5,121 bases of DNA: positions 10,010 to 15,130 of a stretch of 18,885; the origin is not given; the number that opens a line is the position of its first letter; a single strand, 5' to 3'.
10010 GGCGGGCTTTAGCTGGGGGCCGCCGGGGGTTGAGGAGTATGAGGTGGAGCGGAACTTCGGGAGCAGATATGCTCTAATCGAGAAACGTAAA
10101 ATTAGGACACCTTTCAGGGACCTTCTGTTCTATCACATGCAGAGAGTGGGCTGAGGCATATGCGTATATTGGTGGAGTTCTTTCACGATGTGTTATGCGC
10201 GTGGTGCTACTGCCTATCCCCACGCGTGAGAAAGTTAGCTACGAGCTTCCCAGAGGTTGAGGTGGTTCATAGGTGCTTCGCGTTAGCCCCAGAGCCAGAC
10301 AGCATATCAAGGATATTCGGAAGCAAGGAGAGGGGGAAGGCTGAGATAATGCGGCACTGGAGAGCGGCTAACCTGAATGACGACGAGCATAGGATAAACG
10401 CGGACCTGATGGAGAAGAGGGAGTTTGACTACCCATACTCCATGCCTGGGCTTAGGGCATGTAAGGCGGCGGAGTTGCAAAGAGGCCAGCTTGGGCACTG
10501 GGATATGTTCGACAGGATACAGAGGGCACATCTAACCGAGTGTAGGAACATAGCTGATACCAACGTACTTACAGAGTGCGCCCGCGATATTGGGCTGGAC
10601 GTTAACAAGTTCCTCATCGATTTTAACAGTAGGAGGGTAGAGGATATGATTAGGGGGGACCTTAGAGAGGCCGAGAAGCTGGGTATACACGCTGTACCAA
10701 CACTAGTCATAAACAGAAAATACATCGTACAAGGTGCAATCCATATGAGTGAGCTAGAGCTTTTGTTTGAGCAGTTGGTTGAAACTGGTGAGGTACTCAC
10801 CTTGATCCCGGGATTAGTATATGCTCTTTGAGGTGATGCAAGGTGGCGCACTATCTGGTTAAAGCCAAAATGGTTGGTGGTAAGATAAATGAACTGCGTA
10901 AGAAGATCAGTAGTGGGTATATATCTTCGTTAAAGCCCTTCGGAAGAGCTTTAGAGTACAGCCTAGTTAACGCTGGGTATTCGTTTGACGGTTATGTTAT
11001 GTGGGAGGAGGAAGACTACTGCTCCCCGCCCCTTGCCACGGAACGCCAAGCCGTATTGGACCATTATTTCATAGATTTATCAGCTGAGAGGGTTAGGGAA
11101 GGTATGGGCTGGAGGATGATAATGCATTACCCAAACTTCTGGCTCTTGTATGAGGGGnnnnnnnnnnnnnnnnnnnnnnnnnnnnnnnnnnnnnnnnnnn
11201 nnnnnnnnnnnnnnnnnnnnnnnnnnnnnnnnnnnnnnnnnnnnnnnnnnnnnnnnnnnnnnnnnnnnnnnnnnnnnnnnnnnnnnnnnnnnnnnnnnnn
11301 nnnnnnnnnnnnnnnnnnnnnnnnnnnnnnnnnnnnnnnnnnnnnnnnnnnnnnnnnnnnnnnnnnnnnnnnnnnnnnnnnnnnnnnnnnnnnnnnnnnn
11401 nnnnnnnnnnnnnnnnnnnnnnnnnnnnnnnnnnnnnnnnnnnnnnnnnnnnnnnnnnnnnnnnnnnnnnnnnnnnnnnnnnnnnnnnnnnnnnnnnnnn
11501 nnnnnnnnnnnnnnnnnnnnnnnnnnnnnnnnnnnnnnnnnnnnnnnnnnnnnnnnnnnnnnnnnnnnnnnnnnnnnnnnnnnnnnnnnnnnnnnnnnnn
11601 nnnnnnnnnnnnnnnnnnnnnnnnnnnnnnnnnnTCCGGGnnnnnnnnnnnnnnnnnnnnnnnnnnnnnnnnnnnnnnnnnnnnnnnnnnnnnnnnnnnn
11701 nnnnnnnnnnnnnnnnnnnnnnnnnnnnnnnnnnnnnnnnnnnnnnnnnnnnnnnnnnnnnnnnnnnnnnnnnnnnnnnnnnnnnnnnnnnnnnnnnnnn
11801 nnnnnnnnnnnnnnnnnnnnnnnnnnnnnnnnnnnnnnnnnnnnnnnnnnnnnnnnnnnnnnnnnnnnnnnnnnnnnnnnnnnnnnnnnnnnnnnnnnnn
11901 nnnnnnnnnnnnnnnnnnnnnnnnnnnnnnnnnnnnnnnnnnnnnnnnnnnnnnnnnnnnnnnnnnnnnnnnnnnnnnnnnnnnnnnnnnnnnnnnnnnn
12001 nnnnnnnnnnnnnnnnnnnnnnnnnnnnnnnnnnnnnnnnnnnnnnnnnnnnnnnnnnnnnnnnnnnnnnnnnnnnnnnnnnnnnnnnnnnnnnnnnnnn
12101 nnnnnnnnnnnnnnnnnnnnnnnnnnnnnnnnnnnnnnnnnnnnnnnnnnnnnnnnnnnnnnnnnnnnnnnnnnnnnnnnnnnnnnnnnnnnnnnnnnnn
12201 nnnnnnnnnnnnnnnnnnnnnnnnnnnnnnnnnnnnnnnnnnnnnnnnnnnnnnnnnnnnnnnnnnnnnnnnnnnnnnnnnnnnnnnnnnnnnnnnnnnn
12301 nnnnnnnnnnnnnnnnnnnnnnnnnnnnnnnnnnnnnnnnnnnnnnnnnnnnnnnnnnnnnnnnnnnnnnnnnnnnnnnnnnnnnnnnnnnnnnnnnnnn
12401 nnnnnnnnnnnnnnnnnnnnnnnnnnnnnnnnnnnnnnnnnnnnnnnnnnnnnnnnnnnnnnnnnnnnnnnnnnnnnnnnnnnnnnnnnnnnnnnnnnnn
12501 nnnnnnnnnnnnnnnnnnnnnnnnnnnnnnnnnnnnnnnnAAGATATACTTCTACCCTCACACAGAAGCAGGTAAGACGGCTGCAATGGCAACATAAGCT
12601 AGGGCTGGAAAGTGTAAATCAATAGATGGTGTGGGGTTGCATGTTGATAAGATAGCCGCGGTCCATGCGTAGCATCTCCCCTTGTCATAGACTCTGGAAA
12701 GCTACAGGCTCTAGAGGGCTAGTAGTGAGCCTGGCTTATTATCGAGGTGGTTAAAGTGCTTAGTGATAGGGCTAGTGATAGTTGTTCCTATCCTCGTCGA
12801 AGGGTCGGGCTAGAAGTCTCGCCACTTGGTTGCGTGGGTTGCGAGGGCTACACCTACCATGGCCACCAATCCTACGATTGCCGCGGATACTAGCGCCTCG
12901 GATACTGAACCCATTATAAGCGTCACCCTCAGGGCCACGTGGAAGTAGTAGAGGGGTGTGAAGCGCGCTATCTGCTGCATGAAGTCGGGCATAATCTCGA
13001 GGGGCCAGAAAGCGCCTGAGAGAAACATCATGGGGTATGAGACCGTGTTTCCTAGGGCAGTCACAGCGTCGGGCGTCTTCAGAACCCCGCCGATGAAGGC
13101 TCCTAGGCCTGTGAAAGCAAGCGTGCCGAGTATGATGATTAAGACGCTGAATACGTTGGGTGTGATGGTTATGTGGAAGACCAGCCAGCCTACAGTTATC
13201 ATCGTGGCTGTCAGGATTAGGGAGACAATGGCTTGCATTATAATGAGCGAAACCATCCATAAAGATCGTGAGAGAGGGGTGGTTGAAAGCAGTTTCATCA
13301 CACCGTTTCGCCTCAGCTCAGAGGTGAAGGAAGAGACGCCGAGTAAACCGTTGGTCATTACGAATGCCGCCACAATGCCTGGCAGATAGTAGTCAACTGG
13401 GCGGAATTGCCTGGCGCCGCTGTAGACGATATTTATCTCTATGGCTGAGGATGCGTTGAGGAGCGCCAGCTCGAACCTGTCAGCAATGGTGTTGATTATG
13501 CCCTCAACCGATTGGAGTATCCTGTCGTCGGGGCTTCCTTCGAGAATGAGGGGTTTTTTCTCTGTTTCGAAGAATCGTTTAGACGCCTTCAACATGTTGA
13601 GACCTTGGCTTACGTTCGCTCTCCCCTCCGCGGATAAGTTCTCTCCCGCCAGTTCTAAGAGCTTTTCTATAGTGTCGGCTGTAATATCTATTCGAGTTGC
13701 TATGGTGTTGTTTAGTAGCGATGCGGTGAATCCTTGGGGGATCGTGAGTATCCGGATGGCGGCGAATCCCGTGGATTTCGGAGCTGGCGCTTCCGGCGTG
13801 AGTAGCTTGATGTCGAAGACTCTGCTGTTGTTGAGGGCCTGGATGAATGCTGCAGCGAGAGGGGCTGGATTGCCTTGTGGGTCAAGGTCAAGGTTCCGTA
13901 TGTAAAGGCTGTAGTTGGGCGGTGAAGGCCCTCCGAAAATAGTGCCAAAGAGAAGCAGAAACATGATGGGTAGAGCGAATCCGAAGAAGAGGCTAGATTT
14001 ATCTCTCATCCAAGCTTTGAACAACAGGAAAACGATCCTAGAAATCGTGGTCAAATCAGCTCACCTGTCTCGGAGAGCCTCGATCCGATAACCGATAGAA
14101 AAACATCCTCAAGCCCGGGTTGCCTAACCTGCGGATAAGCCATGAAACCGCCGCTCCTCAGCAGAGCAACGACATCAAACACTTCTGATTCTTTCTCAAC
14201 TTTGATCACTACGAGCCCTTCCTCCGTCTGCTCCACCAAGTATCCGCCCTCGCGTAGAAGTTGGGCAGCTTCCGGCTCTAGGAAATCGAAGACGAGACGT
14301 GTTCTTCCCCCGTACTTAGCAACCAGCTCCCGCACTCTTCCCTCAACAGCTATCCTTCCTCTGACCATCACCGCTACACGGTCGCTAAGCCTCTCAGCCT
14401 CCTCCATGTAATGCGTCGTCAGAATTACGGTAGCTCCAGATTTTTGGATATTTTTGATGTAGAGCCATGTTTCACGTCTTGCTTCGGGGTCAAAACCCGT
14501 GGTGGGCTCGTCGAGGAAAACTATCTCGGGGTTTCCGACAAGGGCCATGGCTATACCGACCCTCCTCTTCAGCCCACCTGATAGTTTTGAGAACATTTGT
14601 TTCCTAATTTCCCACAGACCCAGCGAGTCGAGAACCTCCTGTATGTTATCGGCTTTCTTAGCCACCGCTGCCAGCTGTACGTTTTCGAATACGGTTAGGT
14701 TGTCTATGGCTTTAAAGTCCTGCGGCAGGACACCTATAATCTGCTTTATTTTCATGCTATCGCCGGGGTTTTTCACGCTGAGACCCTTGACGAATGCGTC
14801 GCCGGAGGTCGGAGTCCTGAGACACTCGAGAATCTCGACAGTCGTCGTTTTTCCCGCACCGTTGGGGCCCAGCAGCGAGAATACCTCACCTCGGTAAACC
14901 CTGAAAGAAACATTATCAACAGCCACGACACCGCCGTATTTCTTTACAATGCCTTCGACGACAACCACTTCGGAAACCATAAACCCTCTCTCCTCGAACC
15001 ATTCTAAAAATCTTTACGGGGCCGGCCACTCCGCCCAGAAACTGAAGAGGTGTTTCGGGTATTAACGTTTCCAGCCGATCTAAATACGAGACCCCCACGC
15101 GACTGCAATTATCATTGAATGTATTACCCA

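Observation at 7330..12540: HxlR-type regulator divergent from a seven-gene thiol/quinone redox operon (DoxX, SpxH-like DsbA, Ddn-like reductase, methyltransferase, DsbA, unknown protein, CatE-like dioxygenase)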

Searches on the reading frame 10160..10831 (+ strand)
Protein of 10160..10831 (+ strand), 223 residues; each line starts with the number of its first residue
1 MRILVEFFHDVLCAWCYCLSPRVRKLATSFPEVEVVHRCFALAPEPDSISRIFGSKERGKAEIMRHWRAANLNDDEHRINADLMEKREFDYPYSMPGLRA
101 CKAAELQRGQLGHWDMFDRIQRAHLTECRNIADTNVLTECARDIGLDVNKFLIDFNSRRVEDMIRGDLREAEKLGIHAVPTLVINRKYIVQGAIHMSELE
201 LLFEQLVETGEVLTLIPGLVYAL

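Call 3: search_protein_families(library=pfam, proteins=[window:10160-10831:+], max_evalue=0.01)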
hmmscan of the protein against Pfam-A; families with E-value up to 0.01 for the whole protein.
window:10160-10831:+ (223 aa): 5 families
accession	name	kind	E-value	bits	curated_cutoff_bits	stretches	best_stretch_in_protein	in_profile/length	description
PF01323.26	DSBA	-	5.4e-21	75.7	25.6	1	5-200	2-187/191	DSBA-like thioredoxin domain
PF13743.12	Thioredoxin_5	-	1.8e-18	67.4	27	1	8-192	3-171/186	Thioredoxin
PF13462.12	Thioredoxin_4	-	0.00016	22.3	23.2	1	114-197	80-157/165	Thioredoxin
PF13192.12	Thioredoxin_3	-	0.003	18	24.8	1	166-196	37-68/76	Thioredoxin domain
PF07511.17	DUF1525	-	0.0049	17.4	24.1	1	157-198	62-102/113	Protein of unknown function (DUF1525)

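Call 4: search_protein_families(library=ncbifam, proteins=[window:10160-10831:+], max_evalue=0.01)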
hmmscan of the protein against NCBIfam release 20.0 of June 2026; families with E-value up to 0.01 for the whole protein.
window:10160-10831:+ (223 aa): 4 families
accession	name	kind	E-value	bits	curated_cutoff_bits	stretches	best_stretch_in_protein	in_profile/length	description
TIGR00411.1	redox_disulf_1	equivalog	5.7e-05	23.1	92.75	1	164-200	39-75/82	MJ0307 family thioredoxin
NF041057.1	Rcas_1661_fam_Se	equivalog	0.00082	19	190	1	112-202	156-243/247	Rcas_1661 family thioredoxin-like (seleno)lipoprotein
NF008198.0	PRK10954.1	equivalog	0.0028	17.4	279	1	116-209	110-199/207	thiol:disulfide interchange protein DsbA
NF047695.1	ThlDiSintDsbAHaem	equivalog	0.0037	16.7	290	1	141-192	130-181/206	thiol:disulfide interchange protein DsbA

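Call 30: search_solved_structures(query=window:10160-10828:+, max_evalue=0.01, show_alignments=1)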
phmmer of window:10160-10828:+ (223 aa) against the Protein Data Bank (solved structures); distinct sequences matched with E-value up to 0.01: 17.
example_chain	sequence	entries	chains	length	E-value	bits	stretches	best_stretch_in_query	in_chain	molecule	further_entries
6ghb_B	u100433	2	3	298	1.5e-12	50.4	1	7-195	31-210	UPF0413 protein GK0824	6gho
5cp1_A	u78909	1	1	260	1.9e-12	50.1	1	2-194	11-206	FrnE protein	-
5cnw_A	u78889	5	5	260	1.9e-12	50.1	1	2-194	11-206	FrnE protein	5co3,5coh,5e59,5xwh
3gl5_A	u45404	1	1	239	4.1e-12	49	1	4-194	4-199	Putative DsbA oxidoreductase SCO1869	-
3kzq_A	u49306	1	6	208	6.4e-10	41.8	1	2-190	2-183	Putative uncharacterized protein VP2116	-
3gyk_A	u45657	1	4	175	1.3e-06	31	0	133-200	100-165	27kDa outer membrane protein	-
2in3_A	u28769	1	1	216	2.8e-06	29.9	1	7-186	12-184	Hypothetical protein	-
5hfi_A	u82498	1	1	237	6.2e-06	28.8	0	95-186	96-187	Uncharacterized protein, cytosolic disulfide reductase DsbM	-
5hfg_A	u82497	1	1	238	6.2e-06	28.8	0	95-186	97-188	Uncharacterized protein, cytosolic disulfide reductase DsbM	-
1bed_A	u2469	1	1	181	1.3e-05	27.7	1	132-195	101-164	DSBA OXIDOREDUCTASE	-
2ijy_A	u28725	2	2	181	1.3e-05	27.7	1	132-196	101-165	Thiol:disulfide interchange protein dsbA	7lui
4dvc_A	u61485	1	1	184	6.5e-05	25.5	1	132-196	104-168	Thiol:disulfide interchange protein DsbA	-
6nen_A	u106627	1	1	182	0.0018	20.8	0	4-45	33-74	Copper resistance protein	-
6mhh_A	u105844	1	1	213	0.0029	20.1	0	164-206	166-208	Metal resistance protein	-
4xvw_A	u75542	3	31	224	0.0034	19.9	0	164-206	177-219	DsbA-like protein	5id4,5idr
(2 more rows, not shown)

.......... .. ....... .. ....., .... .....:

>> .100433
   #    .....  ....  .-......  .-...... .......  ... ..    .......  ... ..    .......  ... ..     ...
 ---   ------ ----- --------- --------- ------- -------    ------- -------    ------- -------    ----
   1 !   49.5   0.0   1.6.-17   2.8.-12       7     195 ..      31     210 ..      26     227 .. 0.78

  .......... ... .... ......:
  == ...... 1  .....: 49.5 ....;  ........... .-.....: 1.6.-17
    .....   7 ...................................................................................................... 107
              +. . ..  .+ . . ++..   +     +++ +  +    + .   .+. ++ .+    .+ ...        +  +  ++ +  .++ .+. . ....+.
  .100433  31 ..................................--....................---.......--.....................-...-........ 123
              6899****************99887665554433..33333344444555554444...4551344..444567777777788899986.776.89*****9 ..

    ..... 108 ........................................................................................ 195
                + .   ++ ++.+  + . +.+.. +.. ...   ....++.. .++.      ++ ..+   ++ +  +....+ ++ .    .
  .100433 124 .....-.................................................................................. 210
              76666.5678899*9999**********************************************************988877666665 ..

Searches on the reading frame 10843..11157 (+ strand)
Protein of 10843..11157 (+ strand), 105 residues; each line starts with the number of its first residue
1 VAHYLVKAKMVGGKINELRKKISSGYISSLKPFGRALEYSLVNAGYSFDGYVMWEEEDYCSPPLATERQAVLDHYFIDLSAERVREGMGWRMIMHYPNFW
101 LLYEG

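Call 61: search_protein_families(library=pfam, proteins=[window:10843-11157:+], max_evalue=1)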
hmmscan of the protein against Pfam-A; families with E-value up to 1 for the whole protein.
window:10843-11157:+ (105 aa): 0 families

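Call 75: search_protein_representatives(protein=window:10843-11157:+)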
Query: 105 residues. Proteins with E-value up to 0.001 (for the whole library): 240; up to 1e-10: 108; up to 1e-30: 0. The best 150 are listed.
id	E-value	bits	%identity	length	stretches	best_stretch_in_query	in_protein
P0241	5.0e-26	107.3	50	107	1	1-100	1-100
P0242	2.9e-23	98.4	53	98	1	1-100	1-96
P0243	1.1e-22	96.5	51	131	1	1-98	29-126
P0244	1.6e-22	96.0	47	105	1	1-99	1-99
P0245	2.7e-22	95.3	47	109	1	1-99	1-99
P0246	3.3e-22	95.0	48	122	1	1-100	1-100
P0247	7.7e-22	93.8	48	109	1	1-98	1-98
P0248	1.7e-21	92.7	47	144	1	2-100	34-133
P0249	2.4e-21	92.2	49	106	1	1-97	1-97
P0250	4.5e-21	91.3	51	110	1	1-97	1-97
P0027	6.1e-21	90.9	47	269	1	1-100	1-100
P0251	6.4e-21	90.8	48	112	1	1-98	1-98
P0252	1.3e-20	89.9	45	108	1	1-99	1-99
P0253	1.8e-20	89.4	48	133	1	1-98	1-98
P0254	3.5e-20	88.5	49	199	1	1-100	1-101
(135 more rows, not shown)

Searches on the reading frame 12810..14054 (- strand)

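Call 10: search_protein_families(library=pfam, proteins=[window:12810-14054:-], max_evalue=0.01)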
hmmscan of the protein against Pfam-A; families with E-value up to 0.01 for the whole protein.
window:12810-14054:- (414 aa): 3 families
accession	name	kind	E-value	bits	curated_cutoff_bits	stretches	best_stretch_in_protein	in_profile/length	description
PF12698.13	ABC2_membrane_3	-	1.1e-32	114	31.6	1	19-405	1-345/347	ABC-2 family transporter protein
PF01061.29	ABC2_membrane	-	1.2e-25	90.8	26.9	1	217-379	51-210/211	ABC-2 type transporter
PF16133.10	DUF4844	-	0.0071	17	25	0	146-196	3-51/117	Domain of unknown function (DUF4844)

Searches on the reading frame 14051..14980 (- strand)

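Call 10: search_protein_families(library=pfam, proteins=[window:14051-14980:-], max_evalue=0.01)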
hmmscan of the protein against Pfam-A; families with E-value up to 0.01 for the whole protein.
window:14051-14980:- (309 aa): 5 families
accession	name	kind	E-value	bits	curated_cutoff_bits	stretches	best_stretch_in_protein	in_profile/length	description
PF00005.33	ABC_tran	-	3.6e-31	109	25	1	22-161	2-137/137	ABC transporter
PF13304.12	AAA_21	-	3e-11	44.4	27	2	130-190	235-298/304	AAA domain, putative AbiEii toxin, Type IV TA system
PF13732.12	DrrA1-3_C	-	0.00017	22.6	27.4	1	214-297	1-80/81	ATP-binding protein DrrA1-3-like, C-terminal domain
PF13479.12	AAA_24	-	0.0016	18.8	27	0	34-55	5-23/195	AAA domain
PF13175.12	AAA_15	-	0.0019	18.3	32.1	0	36-99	28-75/374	AAA ATPase domain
